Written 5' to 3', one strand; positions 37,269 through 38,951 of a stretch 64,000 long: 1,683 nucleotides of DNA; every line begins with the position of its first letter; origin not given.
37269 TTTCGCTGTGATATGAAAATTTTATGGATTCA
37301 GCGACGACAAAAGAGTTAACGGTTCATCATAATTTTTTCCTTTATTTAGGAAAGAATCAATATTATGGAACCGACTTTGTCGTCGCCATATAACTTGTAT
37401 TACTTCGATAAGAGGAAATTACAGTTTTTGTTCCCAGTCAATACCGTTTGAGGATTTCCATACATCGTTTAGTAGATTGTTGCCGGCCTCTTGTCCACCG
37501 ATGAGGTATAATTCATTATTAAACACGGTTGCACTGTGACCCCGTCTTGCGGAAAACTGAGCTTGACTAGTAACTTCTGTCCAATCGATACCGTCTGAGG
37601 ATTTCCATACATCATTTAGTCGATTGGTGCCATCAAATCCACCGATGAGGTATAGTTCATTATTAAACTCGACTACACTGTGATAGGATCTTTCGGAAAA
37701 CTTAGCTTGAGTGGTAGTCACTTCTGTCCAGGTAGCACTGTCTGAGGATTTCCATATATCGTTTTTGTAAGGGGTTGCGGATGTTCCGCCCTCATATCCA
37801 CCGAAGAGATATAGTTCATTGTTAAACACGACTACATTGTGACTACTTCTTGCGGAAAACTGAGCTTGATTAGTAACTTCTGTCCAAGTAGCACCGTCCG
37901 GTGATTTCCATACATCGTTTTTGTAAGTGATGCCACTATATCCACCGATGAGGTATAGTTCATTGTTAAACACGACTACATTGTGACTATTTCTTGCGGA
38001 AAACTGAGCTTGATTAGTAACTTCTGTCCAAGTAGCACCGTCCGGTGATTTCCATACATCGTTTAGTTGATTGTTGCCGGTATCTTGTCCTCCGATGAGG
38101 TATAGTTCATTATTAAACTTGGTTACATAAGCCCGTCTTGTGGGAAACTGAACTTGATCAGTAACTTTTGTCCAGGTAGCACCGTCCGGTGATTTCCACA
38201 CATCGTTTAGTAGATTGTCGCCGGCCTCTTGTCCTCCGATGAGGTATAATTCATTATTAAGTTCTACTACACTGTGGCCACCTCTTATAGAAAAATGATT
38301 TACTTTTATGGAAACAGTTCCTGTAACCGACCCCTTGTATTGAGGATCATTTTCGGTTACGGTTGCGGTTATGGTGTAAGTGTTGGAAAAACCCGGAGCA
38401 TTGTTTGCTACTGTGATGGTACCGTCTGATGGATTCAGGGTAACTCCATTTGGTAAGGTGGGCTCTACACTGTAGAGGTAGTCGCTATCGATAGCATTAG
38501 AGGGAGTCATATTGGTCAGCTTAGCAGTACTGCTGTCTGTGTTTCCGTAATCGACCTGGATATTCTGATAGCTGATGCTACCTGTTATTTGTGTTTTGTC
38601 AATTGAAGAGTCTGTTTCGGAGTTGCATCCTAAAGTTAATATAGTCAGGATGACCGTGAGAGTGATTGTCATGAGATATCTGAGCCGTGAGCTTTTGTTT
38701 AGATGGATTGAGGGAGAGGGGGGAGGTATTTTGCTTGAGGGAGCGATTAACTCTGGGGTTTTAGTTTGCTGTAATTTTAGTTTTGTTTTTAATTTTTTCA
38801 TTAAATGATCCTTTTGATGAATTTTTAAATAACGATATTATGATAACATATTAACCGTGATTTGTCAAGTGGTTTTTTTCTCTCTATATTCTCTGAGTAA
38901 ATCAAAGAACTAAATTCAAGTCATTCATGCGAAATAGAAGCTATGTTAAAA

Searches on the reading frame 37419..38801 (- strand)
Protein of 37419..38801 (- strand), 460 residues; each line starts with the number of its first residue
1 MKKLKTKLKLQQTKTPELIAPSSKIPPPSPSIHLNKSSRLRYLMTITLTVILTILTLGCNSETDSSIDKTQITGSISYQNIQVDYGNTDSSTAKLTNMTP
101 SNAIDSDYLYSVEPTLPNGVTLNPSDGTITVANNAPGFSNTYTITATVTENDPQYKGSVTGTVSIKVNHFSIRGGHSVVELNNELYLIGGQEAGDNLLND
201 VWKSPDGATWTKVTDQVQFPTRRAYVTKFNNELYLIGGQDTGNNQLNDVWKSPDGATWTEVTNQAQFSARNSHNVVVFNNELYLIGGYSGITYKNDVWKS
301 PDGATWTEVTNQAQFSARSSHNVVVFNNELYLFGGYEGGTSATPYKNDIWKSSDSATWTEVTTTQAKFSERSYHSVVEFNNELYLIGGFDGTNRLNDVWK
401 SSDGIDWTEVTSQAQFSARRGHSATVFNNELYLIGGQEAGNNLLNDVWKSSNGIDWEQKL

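Call 12: search_protein_families(library=pfam, proteins=[window:37419-38801:-], max_evalue=0.01)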
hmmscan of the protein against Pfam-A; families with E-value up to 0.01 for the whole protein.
window:37419-38801:- (460 aa): 10 families
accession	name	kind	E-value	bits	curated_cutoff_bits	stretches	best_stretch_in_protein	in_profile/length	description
PF24681.1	Kelch_KLHDC2_KLHL20_DRC7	-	2.7e-46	158.1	50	2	164-335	42-221/221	KLHDC2/KLHL20/DRC7 Kelch-repeats domain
PF01344.31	Kelch_1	-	7.3e-44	147.3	20.1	6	371-400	2-31/46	Kelch motif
PF24981.1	Beta-prop_ATRN-LZTR1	-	2.9e-32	112.5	50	5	233-313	1-86/289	Attractin/LZTR1 beta-propeller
PF13418.12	Kelch_4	-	2.4e-31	107.9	21.6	4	173-215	2-46/49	Galactose oxidase, central domain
PF13964.12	Kelch_6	-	5.9e-30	102.7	25.3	3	318-362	2-44/50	Kelch motif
PF07646.21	Kelch_2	-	6e-23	80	21.3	1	270-310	2-45/48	Kelch motif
PF13415.12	Kelch_3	-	2.5e-22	78.9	22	2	380-427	1-48/48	Galactose oxidase, central domain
PF13854.13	Kelch_HCF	-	1.4e-15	57.9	113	3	345-437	159-258/345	Host cell factor, Kelch-repeats domain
PF19755.4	DUF6242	-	1.7e-14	54.6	29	2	300-407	124-217/217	Domain of unknown function (DUF6242)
PF25210.1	Kelch_FKB95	-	2.2e-11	44.4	70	1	160-352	21-205/268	FKB95, Kelch-repeats domain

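Call 13: find_encoding_contigs(protein=window:37419-38801:-, flank=10000, max_places=10)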
Protein window:37419-38801:- (460 aa): no gene with exactly this product is on record in the collection.

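Call 79: search_protein_families(library=ncbifam, proteins=[window:37419-38801:-], max_evalue=0.01)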
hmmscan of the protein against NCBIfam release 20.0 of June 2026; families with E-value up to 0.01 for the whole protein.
window:37419-38801:- (460 aa): 3 families
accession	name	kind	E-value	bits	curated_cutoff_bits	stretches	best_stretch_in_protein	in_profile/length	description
NF053688.1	BamI_Bacteroidota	equivalog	5.2e-21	75.4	370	4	300-416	143-248/452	BamI family beta-barrel-assembly machinery protein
TIGR03548.1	mutarot_permut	subfamily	9.4e-10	38.1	243.2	2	178-336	68-232/323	cyclically-permuted mutarotase family protein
NF006206.0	PRK08330.1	equivalog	0.0025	17.2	311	0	239-275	44-80/243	biotin--protein ligase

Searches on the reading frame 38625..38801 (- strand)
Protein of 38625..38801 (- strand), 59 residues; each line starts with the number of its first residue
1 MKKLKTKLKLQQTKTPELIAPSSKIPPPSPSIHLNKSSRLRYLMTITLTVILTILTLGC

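Call 42: find_homologous_proteins(query=A4, max_evalue=1)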
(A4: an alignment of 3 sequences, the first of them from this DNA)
Query A4 (3 sequences) (59 aa, profile of the alignment): 3 proteins with E <= 1 among 62 candidates.
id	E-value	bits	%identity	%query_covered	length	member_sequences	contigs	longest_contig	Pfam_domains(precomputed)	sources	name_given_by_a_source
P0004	4.1e-10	57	46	63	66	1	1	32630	-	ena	-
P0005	1.4e-9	55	44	69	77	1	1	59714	-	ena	-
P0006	8.2e-5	40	50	78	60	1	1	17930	-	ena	-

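Call 44: find_encoding_contigs(protein=P0004, flank=6000, max_places=3)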
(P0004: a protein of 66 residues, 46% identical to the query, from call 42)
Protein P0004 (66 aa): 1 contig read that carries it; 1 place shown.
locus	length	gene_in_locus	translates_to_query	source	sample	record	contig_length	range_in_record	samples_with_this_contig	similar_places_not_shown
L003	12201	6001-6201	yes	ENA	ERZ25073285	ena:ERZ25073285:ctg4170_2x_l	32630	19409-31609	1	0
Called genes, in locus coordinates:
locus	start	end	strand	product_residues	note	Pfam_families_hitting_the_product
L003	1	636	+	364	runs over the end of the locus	PF04455:Saccharop_dh_N, PF21571:ArgZ-like_C_1st, PF21570:ArgZ-like_C_2nd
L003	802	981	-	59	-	PF00830:Ribosomal_L28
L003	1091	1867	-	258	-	-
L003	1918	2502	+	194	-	-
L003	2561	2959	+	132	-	PF01047:MarR (weak), PF01325:Fe_dep_repress, PF02742:Fe_dep_repr_C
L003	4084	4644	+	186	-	PF01180:DHO_dh, PF03060:NMO (weak)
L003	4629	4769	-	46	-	-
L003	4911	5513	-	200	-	-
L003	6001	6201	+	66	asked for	-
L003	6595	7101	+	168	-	-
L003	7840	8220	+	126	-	-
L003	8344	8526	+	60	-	-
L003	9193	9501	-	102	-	PF00392:GntR, PF08279:HTH_11 (weak)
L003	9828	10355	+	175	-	PF08240:ADH_N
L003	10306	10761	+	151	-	PF00107:ADH_zinc_N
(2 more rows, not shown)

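Call 45: find_encoding_contigs(protein=P0005, flank=6000, max_places=3)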
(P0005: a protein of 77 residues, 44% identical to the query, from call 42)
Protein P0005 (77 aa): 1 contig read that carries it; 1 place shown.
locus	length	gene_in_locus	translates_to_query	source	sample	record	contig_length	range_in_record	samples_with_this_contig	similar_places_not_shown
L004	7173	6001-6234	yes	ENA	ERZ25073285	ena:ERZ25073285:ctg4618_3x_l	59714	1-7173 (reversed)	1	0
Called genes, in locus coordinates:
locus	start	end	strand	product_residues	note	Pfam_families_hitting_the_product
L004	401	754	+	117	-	-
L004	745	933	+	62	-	-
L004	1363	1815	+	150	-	PF05345:He_PIG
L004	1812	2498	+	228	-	-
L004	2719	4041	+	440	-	PF05345:He_PIG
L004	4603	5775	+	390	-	PF05345:He_PIG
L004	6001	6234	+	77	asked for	-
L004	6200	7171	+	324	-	?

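Call 46: find_encoding_contigs(protein=P0006, flank=6000, max_places=3)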
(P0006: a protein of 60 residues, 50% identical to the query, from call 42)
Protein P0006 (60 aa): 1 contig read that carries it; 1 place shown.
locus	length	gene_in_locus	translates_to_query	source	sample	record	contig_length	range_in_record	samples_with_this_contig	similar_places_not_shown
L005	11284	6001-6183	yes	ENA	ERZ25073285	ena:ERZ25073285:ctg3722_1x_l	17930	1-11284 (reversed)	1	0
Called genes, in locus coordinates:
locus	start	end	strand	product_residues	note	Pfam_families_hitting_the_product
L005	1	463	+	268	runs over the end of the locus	PF13427:AadA_C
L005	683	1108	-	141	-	PF00903:Glyoxalase, PF06983:3-dmu-9_3-mt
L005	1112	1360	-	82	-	-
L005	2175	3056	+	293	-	-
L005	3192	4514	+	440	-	PF05345:He_PIG (weak)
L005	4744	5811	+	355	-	-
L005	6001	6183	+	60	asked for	-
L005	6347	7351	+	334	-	-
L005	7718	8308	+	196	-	PF13338:AbiEi_4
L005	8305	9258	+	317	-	PF08843:AbiEii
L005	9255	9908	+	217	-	-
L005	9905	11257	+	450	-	PF05345:He_PIG (weak)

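Call 62: search_protein_representatives(alignment_id=A5)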
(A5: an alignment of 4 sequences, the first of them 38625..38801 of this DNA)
Query: 4 sequences, 58 profile positions. Proteins with E-value up to 0.001 (for the whole library): 13; up to 1e-10: 6; up to 1e-30: 0. The best 13 are listed.
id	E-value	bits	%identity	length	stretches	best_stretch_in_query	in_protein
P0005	1.5e-27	111.2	-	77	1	1-58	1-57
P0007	1.6e-19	85.4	-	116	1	1-52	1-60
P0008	5.4e-18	80.5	-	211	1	1-47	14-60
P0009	1.8e-16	75.7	-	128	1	1-41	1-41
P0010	6.7e-12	61.0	-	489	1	1-47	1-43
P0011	1.1e-11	60.3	-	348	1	1-38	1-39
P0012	3.2e-10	55.6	-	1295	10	12-32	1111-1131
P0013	1.5e-09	53.5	-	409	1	1-55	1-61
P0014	1.2e-07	47.4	-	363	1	1-53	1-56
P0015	1.2e-06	44.2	-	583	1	1-55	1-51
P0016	1.1e-05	41.1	-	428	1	2-38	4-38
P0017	2.7e-05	39.9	-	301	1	1-46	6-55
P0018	3.3e-05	39.6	-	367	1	1-38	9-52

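Call 64: find_encoding_contigs(protein=P0014, flank=10000, max_places=5)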
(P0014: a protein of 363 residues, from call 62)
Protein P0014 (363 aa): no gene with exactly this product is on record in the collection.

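Call 65: find_encoding_contigs(protein=P0013, flank=10000, max_places=5)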
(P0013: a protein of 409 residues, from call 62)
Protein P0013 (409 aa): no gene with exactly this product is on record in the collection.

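Call 68: find_homologous_proteins(query=P0014, max_evalue=0.00001)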
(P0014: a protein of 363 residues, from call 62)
Query P0014 (363 aa): 38 proteins with E <= 0.00001 among 2574 candidates.
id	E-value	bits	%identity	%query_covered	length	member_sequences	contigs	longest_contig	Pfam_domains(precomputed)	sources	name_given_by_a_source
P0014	7.1e-236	799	100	100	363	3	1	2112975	-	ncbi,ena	-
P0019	2.6e-155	535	78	84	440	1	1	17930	PF05345.19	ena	-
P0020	4.2e-99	350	56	86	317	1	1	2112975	-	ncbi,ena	-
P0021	1.1e-96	342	53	100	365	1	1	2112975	-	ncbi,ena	-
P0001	1.7e-94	335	58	77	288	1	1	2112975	-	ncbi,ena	-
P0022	4.1e-94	333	64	74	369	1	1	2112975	-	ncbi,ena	-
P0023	5.3e-94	333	54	86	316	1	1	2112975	-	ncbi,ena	-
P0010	4.7e-93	330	57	81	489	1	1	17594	-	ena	-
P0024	1.4e-91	325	56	80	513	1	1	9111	-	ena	-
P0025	2.5e-91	324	98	43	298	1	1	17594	-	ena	-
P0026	1.0e-90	322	48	93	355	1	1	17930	-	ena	-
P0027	3.3e-87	311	52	86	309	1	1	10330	-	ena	-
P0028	1.0e-84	303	57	74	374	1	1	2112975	-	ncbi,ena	-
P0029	8.9e-75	270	48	93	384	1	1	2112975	-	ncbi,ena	-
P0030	6.5e-73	264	51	80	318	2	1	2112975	-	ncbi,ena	-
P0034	7.3e-63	231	55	60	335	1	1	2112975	-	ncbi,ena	-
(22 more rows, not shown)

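Call 79: search_protein_families(library=ncbifam, proteins=[P0014, P0034], max_evalue=0.01)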
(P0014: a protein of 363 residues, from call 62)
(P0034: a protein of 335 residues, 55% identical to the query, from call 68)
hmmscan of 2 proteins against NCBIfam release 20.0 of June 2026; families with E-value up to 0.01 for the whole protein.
P0014 (363 aa): 0 families

P0034 (335 aa): 0 families

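Call 82: predict_structure(alignment_id=A6)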
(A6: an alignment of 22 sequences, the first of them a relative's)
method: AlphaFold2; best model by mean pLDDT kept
length: 363 residues; sequences in the alignment: 22
mean_pLDDT: 48.9   pTM: 0.47
mean pLDDT of the five models: 48.9, 46.8, 44.1, 42.9, 42.6
residues with pLDDT >= 90: 0; 70-90: 35; 50-70: 149; < 50: 179
segments of 3 or more residues with pLDDT < 50: 1-103, 123-144, 191-196, 222-251, 348-358
pLDDT, mean of each block of 10 residues (from residue 1): 28 28 36 41 32 30 29 31 36 35 59 75 38 31 51 55 69 72 62 48 65 69 42 39 36 59 54 58 56 54 67 56 66 55 50 45 48
secondary structure, 60 per line:
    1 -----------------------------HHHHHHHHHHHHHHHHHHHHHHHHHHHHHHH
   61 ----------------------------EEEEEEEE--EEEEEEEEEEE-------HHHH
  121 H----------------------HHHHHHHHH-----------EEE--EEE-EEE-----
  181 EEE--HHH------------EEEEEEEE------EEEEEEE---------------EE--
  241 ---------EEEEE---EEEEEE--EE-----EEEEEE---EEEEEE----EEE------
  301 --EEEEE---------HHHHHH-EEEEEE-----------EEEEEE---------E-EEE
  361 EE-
elements in order: H30-60 E89-96 E99-109 H117-121 H144-152 E164-166 E169-171 E173-175 E181-183 E201-208 E215-221 E250-254 E258-263 E273-278 E282-287 E292-294 E303-307 H317-322 E324-329 E341-346 E358-362
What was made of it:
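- Tried and rejected: AlphaFold2 on P0014 with 22 homologues gave pLDDT 48.9, which is too poor for a fold search, so none was run (call 82).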
